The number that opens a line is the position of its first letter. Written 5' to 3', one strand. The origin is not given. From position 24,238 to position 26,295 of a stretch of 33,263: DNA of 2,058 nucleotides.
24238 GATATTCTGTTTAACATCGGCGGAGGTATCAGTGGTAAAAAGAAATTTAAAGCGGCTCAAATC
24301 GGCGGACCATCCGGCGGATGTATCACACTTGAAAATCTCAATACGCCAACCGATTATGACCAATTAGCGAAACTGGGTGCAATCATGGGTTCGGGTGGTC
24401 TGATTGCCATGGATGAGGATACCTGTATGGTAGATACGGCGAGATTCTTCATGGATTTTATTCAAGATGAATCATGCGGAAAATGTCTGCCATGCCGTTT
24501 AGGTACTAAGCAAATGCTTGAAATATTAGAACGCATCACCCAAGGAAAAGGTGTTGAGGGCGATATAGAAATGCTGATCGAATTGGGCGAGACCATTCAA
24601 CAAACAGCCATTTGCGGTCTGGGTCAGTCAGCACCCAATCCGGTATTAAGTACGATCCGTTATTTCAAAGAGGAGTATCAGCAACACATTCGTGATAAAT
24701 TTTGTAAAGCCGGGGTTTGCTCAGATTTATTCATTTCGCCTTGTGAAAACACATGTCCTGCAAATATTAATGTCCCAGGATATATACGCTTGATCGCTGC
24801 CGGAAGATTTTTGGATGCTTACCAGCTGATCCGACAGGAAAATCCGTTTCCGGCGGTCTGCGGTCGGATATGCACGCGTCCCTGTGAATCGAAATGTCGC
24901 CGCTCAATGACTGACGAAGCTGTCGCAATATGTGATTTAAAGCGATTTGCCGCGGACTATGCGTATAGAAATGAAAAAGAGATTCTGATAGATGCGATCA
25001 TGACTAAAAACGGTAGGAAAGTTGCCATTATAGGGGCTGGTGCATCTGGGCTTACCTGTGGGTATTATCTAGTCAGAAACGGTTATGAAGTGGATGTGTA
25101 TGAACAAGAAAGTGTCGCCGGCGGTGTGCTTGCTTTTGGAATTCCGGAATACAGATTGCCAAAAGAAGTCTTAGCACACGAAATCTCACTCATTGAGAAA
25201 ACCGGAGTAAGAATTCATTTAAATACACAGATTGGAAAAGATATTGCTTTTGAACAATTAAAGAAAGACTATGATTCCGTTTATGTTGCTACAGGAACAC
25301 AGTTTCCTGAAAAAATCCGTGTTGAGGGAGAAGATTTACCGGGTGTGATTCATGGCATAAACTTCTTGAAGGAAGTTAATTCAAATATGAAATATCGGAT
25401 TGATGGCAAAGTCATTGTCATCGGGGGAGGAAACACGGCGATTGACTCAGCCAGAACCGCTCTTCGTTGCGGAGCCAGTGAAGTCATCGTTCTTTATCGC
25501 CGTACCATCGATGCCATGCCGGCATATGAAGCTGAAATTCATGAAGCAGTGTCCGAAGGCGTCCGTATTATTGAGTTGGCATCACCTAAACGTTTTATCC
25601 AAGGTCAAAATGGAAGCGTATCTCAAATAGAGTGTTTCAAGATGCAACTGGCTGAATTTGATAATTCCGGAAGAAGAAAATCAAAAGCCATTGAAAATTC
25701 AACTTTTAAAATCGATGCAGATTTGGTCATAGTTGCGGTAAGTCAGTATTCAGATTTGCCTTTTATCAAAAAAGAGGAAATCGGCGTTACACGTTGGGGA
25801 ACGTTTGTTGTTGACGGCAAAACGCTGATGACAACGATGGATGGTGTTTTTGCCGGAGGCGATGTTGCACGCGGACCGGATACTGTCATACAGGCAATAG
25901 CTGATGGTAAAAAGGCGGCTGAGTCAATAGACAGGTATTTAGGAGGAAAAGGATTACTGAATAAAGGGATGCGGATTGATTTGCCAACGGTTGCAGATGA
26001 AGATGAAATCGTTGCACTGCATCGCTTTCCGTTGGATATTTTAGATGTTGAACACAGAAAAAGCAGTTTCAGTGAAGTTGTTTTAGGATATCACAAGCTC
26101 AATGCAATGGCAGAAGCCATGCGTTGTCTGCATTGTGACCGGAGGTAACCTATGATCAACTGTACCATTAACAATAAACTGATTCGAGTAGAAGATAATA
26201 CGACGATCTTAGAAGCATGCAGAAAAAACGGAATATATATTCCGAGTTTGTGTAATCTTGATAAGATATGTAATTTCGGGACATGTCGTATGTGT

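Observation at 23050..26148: NuoF-like hydrogenase subunit fused to a full GltD/NfnB-like FAD/NAD(P)H module in a hydC-hydB-hydA operon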

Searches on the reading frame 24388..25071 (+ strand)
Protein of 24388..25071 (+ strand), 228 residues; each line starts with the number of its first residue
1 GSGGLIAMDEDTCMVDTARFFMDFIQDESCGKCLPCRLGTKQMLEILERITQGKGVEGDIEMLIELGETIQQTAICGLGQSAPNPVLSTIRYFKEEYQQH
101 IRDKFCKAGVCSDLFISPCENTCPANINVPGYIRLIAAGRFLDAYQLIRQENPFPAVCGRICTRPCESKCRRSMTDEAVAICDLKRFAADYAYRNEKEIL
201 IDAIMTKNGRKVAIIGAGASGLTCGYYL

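Call 24: search_solved_structures(query=window:24388-25071:+, max_evalue=0.00001, show_alignments=5)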
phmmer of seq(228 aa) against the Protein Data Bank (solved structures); distinct sequences matched with E-value up to 0.00001: 74 (the best 60 are shown).
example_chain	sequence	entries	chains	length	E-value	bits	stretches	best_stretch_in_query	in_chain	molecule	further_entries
7q4w_B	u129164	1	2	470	2.4e-53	184.4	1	1-115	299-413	Iron hydrogenase HydB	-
7q4v_B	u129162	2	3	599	3.9e-53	183.7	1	1-115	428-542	Iron hydrogenase HydB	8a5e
8a6t_B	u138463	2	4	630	2.7e-49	171.2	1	1-114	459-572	Electron bifurcating hydrogenase subunit HydB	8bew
8oh5_B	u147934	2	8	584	1.5e-46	162.2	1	1-116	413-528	NAD-reducing hydrogenase subunit HoxF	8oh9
7t2r_B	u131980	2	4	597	4.1e-43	150.9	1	1-115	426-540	NiFe hydrogenase subunit B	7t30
9bov_B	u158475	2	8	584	8.6e-43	149.9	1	1-115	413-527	NADH dehydrogenase (Quinone)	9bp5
9n5u_B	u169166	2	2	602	3.9e-39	137.9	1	1-115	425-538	NfnB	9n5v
9mqx_B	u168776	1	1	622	6.7e-38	133.9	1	1-120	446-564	NADH:ubiquinone oxidoreductase, NADH-binding (51 kD) subunit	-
7p5h_B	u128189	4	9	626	8.8e-35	123.7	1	1-113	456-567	Fe-hydrogenase, subunit beta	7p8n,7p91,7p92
9bov_A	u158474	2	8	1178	4.8e-28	101.6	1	117-228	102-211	Molybdopterin oxidoreductase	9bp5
9n5u_A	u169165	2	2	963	7.2e-28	101.1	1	116-228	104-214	NfnA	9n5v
8oh5_C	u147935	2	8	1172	1.9e-22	83.3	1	117-228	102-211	Formate dehydrogenase-O, major subunit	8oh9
8e9g_F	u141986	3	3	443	2e-21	80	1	4-101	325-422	NADH-quinone oxidoreductase subunit F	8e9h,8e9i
4ylf_B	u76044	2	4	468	4.7e-21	78.8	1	106-225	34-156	Dihydropyrimidine dehydrogenase subunit A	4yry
5vj7_A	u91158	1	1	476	3.8e-18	69.2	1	116-225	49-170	Oxidoreductase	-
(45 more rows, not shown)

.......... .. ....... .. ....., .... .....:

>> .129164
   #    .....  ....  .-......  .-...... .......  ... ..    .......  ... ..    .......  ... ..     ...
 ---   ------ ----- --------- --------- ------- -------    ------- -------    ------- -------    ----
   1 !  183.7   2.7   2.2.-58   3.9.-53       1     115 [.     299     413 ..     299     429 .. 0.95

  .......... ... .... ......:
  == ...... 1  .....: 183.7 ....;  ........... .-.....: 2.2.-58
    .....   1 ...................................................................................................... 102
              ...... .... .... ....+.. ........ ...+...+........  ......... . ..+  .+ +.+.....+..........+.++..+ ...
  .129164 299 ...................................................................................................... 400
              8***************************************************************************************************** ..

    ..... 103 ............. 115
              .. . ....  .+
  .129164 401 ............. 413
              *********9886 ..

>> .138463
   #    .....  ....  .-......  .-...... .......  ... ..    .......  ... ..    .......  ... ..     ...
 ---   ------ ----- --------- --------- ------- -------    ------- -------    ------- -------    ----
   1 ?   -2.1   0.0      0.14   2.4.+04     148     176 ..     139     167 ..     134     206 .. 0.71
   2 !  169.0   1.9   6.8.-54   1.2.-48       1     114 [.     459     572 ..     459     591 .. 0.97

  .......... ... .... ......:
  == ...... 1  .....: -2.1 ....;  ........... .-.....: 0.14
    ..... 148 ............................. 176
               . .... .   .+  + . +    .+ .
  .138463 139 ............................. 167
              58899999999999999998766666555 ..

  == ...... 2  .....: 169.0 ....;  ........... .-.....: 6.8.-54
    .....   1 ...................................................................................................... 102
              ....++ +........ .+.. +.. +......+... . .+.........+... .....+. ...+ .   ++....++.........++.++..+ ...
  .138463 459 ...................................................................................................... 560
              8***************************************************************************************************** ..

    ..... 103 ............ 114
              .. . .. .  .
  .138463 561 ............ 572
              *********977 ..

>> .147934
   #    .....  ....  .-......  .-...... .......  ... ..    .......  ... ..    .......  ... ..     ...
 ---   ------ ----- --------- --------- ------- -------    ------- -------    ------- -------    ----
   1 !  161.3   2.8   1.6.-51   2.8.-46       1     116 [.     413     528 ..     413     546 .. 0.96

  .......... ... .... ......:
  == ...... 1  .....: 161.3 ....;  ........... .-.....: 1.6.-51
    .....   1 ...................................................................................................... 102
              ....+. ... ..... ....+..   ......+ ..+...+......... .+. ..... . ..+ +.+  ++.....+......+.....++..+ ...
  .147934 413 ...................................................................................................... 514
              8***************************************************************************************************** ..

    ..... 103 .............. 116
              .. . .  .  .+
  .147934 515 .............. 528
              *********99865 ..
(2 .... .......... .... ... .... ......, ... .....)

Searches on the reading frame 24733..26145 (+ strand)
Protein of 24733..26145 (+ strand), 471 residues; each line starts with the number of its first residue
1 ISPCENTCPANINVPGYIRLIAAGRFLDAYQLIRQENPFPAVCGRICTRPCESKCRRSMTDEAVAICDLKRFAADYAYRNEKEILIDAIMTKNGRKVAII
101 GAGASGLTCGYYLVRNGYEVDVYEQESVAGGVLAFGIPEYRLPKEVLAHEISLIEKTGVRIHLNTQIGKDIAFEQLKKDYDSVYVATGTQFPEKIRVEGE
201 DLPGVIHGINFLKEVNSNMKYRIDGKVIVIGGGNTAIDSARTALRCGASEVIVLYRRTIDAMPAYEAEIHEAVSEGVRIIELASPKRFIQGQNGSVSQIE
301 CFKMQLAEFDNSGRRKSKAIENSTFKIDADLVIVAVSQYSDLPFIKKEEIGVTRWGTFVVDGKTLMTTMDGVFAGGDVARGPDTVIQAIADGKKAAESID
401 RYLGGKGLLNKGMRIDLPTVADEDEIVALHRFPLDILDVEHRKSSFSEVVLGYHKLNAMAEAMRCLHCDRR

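Call 38: search_solved_structures(query=window:24733-26145:+, max_evalue=1e-30, show_alignments=5)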
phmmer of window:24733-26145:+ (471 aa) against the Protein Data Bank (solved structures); distinct sequences matched with E-value up to 1e-30: 12.
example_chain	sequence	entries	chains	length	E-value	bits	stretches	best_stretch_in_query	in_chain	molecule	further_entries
9bov_A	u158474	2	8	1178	1.3e-117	396.9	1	3-469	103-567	Molybdopterin oxidoreductase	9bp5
9n5u_A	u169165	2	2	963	3e-115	389.2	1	1-427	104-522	NfnA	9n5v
8oh5_C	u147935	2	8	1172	4.9e-108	365.4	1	3-469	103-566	Formate dehydrogenase-O, major subunit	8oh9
4ylf_B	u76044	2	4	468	8.3e-99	335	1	3-406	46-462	Dihydropyrimidine dehydrogenase subunit A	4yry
5jca_L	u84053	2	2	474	2.5e-96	326.8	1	2-404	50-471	NADH-dependent Ferredoxin:NADP Oxidoreductase (NfnI) subunit alpha | NADH-dependent Ferredoxin:NADP Oxidoreductase subunit alpha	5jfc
5vj7_A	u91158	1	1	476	1e-87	298.4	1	2-407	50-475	Oxidoreductase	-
6s6s_G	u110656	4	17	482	3.6e-75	257.1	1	4-406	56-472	Glutamate synthase [NADPH] small chain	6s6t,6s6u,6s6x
2vdc_G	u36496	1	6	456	3.6e-75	257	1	4-406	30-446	GLUTAMATE SYNTHASE [NADPH] SMALL CHAIN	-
7mfm_I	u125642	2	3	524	5.6e-52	180.6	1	6-409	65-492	Glutamate synthase (NADPH) small chain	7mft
7m31_A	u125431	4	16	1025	6.7e-42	147.4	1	2-410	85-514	Dihydropyrimidine dehydrogenase [NADP(+)]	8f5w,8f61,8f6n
1h7x_A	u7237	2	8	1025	6.7e-42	147.4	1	2-410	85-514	DIHYDROPYRIMIDINE DEHYDROGENASE | Dihydropyrimidine dehydrogenase [NADP(+)]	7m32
1gt8_A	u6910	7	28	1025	6.7e-42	147.4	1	2-410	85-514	DIHYDROPYRIMIDINE DEHYDROGENASE | Dihydropyrimidine dehydrogenase [NADP(+)]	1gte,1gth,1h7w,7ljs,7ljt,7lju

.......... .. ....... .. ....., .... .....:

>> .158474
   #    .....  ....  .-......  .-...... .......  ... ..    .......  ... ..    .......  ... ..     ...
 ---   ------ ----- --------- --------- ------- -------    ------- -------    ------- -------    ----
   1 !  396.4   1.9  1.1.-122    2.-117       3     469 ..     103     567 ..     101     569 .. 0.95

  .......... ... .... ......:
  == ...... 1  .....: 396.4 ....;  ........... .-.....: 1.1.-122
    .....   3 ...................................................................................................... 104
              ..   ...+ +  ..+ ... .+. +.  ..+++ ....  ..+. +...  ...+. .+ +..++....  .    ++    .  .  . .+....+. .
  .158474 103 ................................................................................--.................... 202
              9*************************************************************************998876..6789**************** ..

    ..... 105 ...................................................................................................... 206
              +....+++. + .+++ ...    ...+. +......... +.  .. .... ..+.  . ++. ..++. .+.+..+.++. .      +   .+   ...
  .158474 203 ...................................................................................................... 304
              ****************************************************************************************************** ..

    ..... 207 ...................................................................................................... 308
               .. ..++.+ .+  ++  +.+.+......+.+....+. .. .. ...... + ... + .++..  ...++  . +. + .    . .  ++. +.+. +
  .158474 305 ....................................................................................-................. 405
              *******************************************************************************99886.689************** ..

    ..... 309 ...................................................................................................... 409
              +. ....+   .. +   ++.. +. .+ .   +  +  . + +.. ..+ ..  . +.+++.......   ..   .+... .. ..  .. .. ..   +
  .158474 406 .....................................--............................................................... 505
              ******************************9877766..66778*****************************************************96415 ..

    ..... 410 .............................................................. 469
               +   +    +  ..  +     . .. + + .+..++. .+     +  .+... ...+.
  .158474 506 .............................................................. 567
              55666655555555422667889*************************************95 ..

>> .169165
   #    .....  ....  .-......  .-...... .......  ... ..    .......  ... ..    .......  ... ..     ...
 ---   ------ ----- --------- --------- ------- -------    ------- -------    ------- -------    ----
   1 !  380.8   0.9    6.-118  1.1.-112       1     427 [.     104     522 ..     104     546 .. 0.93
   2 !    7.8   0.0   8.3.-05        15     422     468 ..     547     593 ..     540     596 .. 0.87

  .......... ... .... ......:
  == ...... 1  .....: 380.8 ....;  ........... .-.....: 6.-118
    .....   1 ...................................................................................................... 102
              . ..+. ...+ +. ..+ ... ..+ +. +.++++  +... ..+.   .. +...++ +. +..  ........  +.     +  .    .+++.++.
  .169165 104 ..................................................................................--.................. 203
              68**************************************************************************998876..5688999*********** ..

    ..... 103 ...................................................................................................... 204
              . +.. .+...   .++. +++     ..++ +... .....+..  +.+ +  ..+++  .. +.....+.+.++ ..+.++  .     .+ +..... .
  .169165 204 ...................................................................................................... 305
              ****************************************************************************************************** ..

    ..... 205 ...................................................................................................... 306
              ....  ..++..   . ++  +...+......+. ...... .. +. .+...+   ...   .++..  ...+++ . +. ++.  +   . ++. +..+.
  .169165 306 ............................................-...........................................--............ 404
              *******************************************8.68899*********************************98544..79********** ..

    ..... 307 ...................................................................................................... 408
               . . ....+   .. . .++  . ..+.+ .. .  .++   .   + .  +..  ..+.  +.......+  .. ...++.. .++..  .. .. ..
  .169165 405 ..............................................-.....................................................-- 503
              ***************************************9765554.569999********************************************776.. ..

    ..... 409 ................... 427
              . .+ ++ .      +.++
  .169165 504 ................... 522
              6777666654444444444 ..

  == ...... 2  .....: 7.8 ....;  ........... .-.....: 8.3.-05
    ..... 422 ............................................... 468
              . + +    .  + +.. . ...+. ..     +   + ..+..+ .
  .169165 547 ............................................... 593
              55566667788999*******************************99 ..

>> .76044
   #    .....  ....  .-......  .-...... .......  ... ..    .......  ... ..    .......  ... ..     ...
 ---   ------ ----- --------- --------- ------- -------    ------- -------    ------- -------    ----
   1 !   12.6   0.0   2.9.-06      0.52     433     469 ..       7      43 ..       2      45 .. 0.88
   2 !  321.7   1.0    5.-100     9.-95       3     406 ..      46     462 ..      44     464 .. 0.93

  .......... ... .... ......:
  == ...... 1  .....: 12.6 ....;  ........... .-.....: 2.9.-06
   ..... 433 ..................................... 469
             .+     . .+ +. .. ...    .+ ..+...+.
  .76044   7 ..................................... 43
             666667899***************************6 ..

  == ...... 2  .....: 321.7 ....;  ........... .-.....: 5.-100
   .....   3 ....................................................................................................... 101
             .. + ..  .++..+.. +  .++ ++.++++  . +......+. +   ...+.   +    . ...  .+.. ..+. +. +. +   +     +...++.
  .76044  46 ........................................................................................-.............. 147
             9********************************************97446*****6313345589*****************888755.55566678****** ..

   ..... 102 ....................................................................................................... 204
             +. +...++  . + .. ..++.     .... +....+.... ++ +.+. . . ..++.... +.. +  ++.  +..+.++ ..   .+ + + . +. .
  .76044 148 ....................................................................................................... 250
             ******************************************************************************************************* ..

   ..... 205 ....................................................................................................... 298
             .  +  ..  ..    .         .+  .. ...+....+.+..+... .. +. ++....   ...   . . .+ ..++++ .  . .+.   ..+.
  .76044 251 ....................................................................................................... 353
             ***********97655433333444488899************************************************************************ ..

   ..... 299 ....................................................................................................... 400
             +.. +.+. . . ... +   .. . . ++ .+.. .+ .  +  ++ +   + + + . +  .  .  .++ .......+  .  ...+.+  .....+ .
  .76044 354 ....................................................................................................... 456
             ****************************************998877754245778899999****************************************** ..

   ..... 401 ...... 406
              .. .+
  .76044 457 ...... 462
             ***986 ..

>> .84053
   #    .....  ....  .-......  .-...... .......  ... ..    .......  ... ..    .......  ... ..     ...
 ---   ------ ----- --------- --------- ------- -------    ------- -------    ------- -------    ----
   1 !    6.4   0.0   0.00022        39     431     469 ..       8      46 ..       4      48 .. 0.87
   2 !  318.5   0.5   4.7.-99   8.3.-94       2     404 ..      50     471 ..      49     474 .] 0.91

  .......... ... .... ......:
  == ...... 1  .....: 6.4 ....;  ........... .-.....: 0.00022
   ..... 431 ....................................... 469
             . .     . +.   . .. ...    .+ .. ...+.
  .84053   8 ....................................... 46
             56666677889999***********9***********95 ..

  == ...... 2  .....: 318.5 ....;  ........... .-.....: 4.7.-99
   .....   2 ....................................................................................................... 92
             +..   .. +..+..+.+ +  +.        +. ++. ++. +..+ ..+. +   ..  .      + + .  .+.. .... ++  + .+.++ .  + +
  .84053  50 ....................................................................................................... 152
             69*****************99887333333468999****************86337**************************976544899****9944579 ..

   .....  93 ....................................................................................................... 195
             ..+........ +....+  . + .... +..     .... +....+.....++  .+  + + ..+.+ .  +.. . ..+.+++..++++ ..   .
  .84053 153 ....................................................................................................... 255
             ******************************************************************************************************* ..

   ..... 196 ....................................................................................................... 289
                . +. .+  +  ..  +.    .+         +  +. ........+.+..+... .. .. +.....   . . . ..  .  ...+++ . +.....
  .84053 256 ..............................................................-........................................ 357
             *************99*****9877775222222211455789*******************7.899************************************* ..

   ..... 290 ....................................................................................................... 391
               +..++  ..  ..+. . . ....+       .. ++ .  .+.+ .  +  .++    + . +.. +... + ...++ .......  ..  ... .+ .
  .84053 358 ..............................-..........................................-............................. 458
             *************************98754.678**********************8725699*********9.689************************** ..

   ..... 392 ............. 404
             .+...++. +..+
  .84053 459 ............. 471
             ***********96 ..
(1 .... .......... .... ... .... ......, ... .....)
